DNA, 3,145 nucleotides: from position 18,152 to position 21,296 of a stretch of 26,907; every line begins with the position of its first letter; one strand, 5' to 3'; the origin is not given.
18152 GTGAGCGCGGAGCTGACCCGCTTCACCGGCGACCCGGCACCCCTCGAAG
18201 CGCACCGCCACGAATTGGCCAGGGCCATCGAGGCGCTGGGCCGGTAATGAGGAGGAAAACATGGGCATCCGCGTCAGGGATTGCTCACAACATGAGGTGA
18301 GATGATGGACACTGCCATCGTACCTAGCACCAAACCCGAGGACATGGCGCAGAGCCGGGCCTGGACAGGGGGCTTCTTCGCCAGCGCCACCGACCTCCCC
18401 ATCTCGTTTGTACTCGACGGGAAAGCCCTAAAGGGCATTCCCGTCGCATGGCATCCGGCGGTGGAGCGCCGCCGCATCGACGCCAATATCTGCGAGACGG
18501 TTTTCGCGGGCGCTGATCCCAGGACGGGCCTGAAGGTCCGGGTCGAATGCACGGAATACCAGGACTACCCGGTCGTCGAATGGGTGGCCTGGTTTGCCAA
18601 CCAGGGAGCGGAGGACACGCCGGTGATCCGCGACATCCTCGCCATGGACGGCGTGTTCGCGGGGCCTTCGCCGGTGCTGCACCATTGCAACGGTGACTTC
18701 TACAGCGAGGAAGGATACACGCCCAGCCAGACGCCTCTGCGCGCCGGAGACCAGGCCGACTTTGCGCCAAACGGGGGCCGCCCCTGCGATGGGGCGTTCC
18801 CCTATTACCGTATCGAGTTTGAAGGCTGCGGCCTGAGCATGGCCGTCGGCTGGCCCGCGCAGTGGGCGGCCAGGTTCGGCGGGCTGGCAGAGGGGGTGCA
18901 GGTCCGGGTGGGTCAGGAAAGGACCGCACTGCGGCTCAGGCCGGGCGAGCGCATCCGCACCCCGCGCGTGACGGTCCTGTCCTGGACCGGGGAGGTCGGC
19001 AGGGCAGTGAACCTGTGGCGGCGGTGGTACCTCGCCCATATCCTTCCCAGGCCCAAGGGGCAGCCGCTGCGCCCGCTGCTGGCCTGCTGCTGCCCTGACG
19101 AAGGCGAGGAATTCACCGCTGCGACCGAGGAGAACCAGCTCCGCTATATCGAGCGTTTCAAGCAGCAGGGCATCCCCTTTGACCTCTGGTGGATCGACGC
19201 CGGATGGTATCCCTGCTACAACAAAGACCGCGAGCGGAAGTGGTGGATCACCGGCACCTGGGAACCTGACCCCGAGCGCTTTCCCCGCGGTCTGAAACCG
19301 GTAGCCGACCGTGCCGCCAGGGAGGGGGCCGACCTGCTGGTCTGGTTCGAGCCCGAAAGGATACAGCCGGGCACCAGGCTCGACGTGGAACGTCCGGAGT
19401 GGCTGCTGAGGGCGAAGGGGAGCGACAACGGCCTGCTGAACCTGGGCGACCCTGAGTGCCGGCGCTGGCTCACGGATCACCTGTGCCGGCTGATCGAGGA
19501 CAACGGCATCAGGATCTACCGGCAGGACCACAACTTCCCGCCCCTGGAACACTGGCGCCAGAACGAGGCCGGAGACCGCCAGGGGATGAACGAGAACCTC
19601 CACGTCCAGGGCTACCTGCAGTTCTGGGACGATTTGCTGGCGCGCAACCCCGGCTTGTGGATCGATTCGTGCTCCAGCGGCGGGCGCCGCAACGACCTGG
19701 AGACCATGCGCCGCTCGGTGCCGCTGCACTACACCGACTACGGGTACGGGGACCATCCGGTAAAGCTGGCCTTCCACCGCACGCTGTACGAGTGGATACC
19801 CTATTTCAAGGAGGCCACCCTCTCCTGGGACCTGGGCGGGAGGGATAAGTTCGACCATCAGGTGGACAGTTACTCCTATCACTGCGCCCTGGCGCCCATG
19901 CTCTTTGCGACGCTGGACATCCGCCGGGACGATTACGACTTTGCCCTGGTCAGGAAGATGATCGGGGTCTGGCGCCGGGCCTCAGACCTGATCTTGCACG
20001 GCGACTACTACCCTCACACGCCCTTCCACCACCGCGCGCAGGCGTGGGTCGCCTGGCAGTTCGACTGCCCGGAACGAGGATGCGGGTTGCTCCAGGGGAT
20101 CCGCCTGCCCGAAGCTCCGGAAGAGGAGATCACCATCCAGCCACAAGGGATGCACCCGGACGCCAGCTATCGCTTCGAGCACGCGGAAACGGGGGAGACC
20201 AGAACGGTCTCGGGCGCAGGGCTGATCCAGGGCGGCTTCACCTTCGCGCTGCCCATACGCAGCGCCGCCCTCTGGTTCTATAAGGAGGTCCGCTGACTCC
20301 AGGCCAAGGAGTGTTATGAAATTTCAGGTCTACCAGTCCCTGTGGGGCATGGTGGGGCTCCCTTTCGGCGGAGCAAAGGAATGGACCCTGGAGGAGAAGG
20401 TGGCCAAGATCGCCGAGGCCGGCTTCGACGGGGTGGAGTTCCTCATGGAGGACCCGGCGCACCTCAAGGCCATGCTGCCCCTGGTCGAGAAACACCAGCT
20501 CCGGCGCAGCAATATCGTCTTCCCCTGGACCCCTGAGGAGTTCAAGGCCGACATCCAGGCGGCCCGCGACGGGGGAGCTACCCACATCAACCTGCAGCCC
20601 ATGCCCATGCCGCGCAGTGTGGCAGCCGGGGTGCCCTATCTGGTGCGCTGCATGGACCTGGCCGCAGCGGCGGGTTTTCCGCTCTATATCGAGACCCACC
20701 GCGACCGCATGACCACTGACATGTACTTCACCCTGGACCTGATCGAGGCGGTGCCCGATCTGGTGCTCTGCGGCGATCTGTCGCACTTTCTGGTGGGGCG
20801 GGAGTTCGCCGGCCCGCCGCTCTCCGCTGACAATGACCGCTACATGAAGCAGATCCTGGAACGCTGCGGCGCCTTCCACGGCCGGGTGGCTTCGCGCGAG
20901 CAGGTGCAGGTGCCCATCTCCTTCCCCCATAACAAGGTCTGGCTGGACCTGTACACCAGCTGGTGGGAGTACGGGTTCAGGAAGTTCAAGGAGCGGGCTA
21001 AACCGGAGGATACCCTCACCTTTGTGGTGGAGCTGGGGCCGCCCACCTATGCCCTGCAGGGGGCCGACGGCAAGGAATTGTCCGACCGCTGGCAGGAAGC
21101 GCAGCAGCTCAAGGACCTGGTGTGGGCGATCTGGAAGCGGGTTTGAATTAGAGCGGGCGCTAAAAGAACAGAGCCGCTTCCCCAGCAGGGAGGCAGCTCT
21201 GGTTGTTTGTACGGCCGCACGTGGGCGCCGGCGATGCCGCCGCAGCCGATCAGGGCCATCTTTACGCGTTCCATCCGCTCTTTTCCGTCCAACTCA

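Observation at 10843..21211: Five-gene secreted glycan-binding/hydrolase operon with T9SS-type-B-like C-terminal domains in a high-GC genome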

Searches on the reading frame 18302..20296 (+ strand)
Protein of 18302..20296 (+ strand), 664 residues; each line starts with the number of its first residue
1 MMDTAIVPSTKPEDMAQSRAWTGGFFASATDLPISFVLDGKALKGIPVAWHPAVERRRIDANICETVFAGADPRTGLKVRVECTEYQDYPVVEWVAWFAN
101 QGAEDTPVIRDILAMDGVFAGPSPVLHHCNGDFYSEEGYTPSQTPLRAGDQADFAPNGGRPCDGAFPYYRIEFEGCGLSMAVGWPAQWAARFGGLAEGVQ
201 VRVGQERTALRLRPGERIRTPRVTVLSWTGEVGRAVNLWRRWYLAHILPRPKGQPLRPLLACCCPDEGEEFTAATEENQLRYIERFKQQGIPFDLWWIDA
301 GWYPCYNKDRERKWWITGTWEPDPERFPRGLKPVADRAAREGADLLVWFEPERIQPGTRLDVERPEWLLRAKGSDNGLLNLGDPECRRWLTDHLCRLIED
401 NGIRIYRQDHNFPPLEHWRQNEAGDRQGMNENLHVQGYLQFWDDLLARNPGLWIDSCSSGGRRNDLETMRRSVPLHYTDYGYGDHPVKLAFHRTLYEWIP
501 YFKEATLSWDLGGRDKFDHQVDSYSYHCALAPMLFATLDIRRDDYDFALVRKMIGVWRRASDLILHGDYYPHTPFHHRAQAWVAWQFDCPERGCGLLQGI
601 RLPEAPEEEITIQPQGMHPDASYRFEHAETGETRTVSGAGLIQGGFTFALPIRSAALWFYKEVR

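Call 3: search_protein_families(library=pfam, proteins=[window:18302-20296:+], max_evalue=0.01)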
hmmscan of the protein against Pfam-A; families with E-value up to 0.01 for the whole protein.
window:18302-20296:+ (664 aa): 3 families
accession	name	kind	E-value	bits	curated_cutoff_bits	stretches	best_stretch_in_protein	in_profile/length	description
PF02065.24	Melibiase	-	3.5e-18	66.2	27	1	283-470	64-251/347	Melibiase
PF01055.32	Glyco_hydro_31_2nd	-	4.6e-07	29.9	23.5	1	275-415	20-161/328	Glycosyl hydrolases family 31 TIM-barrel domain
PF16874.11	Glyco_hydro_36C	-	0.0064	17.3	27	0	583-648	2-64/77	Glycosyl hydrolase family 36 C-terminal domain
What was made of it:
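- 18302..20296 (+): G4: GH36-like clan-D glycosidase without a signal peptide. The putative nucleophile is D409 (YRQD) and the acid/base is D465 (GGRRND). The DDGW motif is changed to DAGW. Melibiase 66.2 bits (call 3).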

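Call 4: search_protein_families(library=ncbifam, proteins=[window:18302-20296:+], max_evalue=0.01)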
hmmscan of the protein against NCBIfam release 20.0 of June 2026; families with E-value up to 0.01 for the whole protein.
window:18302-20296:+ (664 aa): 1 family
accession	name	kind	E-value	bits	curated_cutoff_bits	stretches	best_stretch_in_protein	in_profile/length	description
NF053652.1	BtArabpyrBAD1528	equivalog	9.1e-16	57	1100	1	279-471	333-525/730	beta-L-arabinopyranosidase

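Call 26: search_solved_structures(query=window:18302-20296:+, max_evalue=0.01, show_alignments=1)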
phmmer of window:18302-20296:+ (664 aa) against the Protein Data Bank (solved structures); distinct sequences matched with E-value up to 0.01: 12.
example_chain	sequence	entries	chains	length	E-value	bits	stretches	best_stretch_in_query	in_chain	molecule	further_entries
6jhp_A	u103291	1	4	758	2.4e-18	68.8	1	201-648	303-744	Alpha-galactosidase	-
2xn0_A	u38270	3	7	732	1.8e-16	62.6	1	209-466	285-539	ALPHA-GALACTOSIDASE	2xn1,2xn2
4fnq_A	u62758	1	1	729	2.1e-15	59.1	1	43-627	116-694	Alpha-galactosidase AgaB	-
3mi6_A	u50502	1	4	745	1.5e-14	56.2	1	210-471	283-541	Alpha-galactosidase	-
8k1a_A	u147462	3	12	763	6.3e-14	54.2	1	72-475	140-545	Alpha-galactosidase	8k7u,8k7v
4fnp_A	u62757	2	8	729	1.1e-13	53.4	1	43-593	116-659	Alpha-galactosidase AgaA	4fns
2yfn_A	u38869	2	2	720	1.2e-13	53.3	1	289-647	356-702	ALPHA-GALACTOSIDASE-SUCROSE KINASE AGASK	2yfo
4fnt_A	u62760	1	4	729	1.4e-13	53.1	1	43-582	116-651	Alpha-galactosidase AgaA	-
4fnr_A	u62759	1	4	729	1.8e-13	52.7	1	43-583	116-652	Alpha-galactosidase AgaA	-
4fnu_A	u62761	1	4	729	1.5e-12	49.6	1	43-583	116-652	Alpha-galactosidase AgaA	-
6phu_A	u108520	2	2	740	1.7e-09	39.6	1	200-471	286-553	Alpha-galactosidase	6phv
6phw_A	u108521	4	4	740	4e-09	38.4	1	200-471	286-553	Alpha-galactosidase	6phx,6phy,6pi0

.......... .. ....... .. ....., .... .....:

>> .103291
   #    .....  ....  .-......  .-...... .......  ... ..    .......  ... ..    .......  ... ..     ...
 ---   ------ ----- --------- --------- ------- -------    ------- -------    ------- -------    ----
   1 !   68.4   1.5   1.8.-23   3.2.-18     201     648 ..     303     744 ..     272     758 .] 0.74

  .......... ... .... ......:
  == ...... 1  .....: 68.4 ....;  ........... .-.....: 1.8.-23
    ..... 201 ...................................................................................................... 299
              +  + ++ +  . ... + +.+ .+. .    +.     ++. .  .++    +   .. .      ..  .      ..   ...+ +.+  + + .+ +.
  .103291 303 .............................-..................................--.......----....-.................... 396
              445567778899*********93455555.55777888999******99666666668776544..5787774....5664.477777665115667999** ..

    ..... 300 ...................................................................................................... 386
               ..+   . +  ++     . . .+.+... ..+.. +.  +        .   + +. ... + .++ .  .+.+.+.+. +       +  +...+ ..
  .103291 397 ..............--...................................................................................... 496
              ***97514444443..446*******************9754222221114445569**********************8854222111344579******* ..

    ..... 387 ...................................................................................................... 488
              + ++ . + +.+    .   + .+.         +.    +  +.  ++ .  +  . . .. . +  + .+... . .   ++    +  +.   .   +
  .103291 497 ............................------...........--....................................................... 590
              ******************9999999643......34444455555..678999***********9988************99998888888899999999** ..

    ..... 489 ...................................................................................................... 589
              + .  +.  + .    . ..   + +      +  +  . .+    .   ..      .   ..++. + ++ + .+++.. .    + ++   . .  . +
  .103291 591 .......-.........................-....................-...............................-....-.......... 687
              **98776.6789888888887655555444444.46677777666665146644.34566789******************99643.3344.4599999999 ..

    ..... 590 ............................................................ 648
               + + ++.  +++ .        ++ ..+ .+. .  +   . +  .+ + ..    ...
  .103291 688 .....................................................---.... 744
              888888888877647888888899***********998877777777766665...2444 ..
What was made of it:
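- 18302..20296 (+): PDB GH36 alpha-galactosidases match at E 2e-18, with the motifs aligned (call 26).
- Closest known: GH36 alpha-galactosidases. Same: It is cytoplasmic, as most bacterial GH36 enzymes are (general knowledge) (calls 3, 26).
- G4: it matches GH36 structures at E 2e-18 with the KWD-type and GGGRxD-type motifs aligned (call 26).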

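Call 64: find_homologous_proteins(query=window:18302-20296:+)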
Query window:18302-20296:+ (664 aa): 3565 proteins with E <= 0.001 among 8000 candidates; the best 120 are listed.
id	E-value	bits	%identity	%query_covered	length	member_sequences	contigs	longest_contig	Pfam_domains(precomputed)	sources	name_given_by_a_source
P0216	0.0e+0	1609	100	100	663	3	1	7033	PF01055.33,PF02065.25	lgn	-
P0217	0.0e+0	1349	82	100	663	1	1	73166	PF01055.33,PF02065.25,PF16874.12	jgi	jgi:alpha-galactosidase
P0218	0.0e+0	1300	79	100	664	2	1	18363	PF01055.33,PF02065.25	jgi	-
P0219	0.0e+0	1295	80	99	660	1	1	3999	PF01055.33,PF02065.25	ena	-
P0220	0.0e+0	1283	78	100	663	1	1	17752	PF01055.33,PF02065.25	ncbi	-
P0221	0.0e+0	1277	78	99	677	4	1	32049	PF01055.33,PF02065.25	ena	-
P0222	0.0e+0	1264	76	100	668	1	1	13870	PF01055.33,PF02065.25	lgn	-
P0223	0.0e+0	1263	76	100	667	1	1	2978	PF01055.33,PF02065.25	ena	-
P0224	0.0e+0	1256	76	100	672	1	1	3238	PF01055.33,PF02065.25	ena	-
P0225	0.0e+0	1253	76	100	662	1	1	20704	PF01055.33,PF02065.25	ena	-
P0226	0.0e+0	1251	76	100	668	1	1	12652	PF01055.33,PF02065.25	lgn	-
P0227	0.0e+0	1240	76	100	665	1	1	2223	PF01055.33,PF02065.25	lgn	-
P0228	0.0e+0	1239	75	99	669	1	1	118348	PF01055.33,PF02065.25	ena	-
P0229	0.0e+0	1236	76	100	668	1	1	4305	PF01055.33,PF02065.25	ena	-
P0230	0.0e+0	1235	76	99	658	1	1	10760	PF01055.33,PF02065.25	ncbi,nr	ncbi:MAG: alpha-galactosidase [Candidatus Latescibacteria bacterium]|nr:alpha-galactosidase [Candida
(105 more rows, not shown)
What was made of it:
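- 18302..20296 (+): The family is 67-82% identical across Latescibacteria and Chloroflexi records (call 64).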

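Call 65: find_encoding_contigs(protein=P0217, flank=8000, max_places=1)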
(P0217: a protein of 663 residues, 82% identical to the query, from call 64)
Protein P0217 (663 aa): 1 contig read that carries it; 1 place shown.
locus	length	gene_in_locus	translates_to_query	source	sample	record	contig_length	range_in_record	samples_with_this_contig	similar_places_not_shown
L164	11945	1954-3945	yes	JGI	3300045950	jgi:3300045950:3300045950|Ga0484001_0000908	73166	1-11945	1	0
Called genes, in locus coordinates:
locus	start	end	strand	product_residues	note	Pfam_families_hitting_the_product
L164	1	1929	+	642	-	?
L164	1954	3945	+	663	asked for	PF02065:Melibiase, PF01055:Glyco_hydro_31_2nd, PF16874:Glyco_hydro_36C (weak)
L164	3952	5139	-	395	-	-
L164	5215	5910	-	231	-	PF14343:PrcB_C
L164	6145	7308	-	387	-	PF01408:GFO_IDH_MocA, PF22725:GFO_IDH_MocA_C3, PF02894:GFO_IDH_MocA_C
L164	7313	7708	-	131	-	PF00027:cNMP_binding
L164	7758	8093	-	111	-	-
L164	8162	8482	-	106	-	PF13560:HTH_31 (weak), PF12844:HTH_19, PF13413:HTH_25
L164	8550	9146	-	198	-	PF12728:HTH_17, PF00072:Response_reg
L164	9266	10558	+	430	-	PF06245:DUF1015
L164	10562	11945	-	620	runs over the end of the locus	-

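Call 66: find_encoding_contigs(protein=P0221, flank=8000, max_places=1)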
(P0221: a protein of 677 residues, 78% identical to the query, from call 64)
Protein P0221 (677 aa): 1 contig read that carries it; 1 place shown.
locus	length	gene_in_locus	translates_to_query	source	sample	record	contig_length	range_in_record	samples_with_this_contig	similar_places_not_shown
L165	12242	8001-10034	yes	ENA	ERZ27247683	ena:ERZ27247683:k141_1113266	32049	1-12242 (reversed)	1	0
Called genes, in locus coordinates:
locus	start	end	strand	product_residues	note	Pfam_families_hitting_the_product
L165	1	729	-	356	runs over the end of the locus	PF01208:URO-D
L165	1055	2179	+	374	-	PF13487:HD_5, PF01966:HD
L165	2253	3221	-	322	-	PF01641:SelR, PF01625:PMSR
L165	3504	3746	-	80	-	-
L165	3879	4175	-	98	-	-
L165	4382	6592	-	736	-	PF01555:N6_N4_Mtase (weak)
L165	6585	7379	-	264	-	-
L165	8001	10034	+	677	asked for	PF02065:Melibiase, PF01055:Glyco_hydro_31_2nd (weak)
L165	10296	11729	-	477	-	PF02384:N6_Mtase (weak), PF07669:Eco57I, PF22837:M_Eco57I_C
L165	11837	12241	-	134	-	?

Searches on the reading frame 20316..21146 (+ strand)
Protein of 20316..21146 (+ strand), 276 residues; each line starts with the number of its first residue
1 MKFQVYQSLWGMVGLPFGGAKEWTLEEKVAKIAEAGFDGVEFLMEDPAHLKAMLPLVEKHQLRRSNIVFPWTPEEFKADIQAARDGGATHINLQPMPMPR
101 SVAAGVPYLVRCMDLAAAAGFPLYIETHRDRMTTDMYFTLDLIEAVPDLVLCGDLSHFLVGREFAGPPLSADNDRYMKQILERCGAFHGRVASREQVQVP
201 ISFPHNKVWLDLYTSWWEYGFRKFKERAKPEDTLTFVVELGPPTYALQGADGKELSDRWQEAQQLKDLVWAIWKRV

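Call 3: search_protein_families(library=pfam, proteins=[window:20316-21146:+], max_evalue=0.01)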
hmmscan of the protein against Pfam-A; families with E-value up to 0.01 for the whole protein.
window:20316-21146:+ (276 aa): 1 family
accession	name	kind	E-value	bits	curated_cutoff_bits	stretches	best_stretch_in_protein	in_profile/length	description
PF01261.30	AP_endonuc_2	-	3.9e-07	30.5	31.1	1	29-174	1-169/249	Xylose isomerase-like TIM barrel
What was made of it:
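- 20316..21146 (+): G5: xylose-isomerase-like TIM-barrel protein (the sugar isomerase/epimerase class), without a signal peptide. AP_endonuc_2 scores 30.5 against a cut-off of 31.1 (call 3).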

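Call 4: search_protein_families(library=ncbifam, proteins=[window:20316-21146:+], max_evalue=0.01)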
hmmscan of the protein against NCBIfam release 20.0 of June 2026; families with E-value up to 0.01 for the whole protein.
window:20316-21146:+ (276 aa): 0 families

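Call 30: search_solved_structures(query=window:20316-21146:+, max_evalue=1)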
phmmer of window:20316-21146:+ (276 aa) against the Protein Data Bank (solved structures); distinct sequences matched with E-value up to 1: 0.
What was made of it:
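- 20316..21146 (+): There is no NCBIfam or PDB sequence match (calls 4, 30).
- On Xylose isomerase-like TIM barrel (PF01261): It has no NCBIfam or PDB sequence match (calls 4, 30).
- Tried and rejected: The PDB sequence search gave no hit (call 30).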
